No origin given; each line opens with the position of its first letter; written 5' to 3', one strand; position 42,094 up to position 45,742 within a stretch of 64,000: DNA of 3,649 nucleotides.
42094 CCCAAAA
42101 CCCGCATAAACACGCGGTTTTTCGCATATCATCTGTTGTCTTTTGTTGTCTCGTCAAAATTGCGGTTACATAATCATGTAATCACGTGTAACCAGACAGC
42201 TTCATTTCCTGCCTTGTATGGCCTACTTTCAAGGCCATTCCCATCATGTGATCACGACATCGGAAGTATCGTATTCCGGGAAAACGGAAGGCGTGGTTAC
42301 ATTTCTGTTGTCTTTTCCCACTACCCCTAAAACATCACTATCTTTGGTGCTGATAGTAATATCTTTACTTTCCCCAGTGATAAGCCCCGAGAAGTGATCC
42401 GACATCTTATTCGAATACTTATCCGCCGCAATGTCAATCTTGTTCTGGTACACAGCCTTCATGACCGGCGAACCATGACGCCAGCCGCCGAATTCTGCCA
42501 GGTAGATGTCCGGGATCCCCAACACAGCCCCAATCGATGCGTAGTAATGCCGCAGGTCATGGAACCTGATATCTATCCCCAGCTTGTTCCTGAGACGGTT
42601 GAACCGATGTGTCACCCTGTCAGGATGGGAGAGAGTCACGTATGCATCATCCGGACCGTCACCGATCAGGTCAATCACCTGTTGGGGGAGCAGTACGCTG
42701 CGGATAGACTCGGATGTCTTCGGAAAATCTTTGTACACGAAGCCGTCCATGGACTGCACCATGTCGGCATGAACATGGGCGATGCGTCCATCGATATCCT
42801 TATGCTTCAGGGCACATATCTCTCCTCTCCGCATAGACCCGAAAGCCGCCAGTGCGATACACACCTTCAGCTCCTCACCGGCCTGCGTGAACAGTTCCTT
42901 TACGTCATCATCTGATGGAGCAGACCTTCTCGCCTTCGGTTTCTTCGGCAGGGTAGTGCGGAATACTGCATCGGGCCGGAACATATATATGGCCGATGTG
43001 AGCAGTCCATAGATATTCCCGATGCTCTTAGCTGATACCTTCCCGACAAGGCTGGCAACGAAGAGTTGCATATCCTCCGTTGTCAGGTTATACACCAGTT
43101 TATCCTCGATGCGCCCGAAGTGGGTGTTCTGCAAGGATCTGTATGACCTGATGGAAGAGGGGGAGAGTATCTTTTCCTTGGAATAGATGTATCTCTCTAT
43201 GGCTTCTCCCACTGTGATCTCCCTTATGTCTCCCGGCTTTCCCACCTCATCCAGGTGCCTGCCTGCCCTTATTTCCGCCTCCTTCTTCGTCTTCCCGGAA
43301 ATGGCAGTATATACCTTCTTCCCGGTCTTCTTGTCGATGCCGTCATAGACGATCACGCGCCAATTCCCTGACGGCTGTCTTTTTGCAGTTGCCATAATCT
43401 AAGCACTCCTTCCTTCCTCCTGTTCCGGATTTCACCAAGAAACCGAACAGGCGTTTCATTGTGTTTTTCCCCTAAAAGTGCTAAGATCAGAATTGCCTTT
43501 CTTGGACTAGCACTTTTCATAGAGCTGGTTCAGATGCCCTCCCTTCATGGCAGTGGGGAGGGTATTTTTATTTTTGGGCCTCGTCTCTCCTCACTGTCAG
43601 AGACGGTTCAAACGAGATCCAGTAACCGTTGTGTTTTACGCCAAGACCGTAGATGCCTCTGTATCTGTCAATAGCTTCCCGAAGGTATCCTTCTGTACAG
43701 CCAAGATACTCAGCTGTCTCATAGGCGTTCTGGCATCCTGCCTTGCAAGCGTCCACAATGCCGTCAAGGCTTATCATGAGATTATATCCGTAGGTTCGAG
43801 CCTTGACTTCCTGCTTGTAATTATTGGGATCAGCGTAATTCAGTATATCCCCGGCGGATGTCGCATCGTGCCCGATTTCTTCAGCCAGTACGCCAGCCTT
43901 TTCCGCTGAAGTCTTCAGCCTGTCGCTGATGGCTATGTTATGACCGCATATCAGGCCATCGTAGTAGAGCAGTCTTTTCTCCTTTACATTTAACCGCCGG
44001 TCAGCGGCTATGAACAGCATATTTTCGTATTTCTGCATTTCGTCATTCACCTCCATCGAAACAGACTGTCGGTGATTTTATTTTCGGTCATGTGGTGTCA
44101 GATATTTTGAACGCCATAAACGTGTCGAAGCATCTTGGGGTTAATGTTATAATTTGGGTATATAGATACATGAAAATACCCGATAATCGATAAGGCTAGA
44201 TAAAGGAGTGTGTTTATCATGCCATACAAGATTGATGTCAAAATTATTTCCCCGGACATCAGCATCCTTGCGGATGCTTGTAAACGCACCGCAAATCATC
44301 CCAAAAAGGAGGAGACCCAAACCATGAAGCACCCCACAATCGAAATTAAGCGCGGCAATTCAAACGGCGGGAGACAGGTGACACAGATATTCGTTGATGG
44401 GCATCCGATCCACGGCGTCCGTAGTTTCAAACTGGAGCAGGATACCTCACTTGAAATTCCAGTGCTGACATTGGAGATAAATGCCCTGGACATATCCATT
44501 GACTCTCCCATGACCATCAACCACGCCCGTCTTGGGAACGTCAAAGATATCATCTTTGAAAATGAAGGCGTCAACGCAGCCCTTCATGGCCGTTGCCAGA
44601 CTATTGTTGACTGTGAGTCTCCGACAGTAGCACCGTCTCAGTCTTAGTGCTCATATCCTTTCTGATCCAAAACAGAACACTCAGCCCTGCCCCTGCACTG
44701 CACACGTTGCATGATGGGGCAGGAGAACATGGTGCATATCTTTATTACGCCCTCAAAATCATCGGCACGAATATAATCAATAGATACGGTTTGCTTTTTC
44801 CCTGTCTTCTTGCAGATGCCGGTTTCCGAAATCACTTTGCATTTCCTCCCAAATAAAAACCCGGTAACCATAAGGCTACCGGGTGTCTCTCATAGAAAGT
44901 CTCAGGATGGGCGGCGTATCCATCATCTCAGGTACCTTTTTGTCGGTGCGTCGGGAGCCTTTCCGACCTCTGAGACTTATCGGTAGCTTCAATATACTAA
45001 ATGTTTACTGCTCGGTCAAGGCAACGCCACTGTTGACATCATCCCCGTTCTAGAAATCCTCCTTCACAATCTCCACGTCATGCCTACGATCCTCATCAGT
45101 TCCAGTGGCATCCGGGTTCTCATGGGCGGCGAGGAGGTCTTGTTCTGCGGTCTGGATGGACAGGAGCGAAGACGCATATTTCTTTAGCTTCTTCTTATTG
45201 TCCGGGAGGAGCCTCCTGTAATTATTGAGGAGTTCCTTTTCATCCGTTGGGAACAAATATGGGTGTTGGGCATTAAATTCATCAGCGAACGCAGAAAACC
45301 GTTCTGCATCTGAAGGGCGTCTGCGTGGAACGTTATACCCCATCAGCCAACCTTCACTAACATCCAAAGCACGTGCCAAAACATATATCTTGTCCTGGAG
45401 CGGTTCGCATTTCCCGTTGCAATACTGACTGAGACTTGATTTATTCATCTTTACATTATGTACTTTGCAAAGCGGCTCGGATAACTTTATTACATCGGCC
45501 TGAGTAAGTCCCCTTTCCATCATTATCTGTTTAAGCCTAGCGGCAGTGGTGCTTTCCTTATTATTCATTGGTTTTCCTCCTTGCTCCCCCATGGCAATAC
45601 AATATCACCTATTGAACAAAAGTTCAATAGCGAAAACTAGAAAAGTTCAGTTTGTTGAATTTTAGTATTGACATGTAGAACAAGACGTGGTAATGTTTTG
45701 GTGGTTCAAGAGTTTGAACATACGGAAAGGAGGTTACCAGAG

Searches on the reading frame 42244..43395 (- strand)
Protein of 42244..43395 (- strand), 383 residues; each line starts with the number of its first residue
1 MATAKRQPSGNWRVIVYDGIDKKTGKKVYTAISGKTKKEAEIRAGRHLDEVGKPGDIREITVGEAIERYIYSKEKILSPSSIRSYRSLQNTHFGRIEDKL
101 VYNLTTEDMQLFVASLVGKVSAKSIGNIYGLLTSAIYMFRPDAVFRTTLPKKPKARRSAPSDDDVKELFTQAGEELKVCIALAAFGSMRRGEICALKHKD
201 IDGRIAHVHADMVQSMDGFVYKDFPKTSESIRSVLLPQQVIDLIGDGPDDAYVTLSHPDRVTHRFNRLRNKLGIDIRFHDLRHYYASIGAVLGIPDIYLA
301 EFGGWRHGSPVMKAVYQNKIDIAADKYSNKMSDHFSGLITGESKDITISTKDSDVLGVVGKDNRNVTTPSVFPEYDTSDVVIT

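Call 40: search_protein_families(library=pfam, proteins=[window:42244-43395:-], max_evalue=0.001)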
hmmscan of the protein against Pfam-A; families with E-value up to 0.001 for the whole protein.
window:42244-43395:- (383 aa): 2 families
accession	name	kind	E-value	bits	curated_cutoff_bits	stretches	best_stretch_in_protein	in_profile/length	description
PF00589.27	Phage_integrase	-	9.6e-09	35.7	27.1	1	165-312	8-163/172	Phage integrase family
PF14657.12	Arm-DNA-bind_4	-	0.00026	20.9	22.3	1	12-42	2-33/47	Arm DNA-binding domain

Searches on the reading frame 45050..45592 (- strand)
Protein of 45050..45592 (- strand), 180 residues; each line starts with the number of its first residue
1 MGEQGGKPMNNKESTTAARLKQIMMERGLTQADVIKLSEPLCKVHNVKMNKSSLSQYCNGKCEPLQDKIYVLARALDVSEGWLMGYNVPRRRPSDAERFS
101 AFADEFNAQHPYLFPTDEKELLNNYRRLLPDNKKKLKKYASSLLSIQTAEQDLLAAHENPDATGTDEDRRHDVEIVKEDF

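Call 40: search_protein_families(library=pfam, proteins=[window:45050-45592:-], max_evalue=0.001)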
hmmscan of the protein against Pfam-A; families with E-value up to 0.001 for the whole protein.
window:45050-45592:- (180 aa): 3 families
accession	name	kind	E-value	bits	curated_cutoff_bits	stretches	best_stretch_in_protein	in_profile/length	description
PF01381.28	HTH_3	-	2.3e-06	28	23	1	49-83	21-55/55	Helix-turn-helix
PF13560.12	HTH_31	-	3.5e-05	24.5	27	1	17-80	3-58/64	Helix-turn-helix domain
PF12844.13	HTH_19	-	6.2e-05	23.3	30.2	1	18-84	2-59/64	Helix-turn-helix domain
